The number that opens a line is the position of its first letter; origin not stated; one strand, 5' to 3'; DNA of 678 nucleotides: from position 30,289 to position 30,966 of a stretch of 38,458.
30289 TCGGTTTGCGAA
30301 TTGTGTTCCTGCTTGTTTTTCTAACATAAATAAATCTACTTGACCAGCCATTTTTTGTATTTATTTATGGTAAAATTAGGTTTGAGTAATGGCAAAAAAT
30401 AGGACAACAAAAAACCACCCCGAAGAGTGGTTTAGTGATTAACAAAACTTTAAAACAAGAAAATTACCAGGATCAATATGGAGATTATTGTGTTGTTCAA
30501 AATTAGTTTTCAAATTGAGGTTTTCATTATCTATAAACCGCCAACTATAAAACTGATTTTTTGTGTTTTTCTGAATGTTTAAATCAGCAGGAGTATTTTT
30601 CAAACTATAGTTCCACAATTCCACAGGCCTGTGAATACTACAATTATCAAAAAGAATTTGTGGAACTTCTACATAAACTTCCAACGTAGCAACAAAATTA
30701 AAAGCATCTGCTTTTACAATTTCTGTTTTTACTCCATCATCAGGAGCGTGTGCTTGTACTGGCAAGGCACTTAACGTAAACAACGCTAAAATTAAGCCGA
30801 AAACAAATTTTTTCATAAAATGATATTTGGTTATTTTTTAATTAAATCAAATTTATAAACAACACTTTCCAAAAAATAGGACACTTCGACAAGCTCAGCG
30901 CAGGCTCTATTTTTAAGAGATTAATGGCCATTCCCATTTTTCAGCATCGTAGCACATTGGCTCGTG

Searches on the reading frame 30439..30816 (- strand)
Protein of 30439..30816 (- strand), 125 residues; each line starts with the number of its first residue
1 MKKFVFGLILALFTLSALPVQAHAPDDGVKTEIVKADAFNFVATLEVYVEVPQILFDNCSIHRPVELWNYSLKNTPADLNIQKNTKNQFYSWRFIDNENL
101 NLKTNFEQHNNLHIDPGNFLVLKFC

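Call 63: find_related_loci(query=window:30439-30816:-, collection=viral_contigs, flank=1500)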
Query window:30439-30816:- (125 aa) in viral_contigs; peptide patterns used: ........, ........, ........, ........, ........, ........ (x = any residue, [..] = any of these).
8 stretches matched a pattern; 1 encode a relative of the query (tblastn E <= 1e-3); 1 distinct loci.
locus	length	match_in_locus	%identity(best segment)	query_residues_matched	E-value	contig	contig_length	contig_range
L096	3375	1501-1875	96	1-125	3e-81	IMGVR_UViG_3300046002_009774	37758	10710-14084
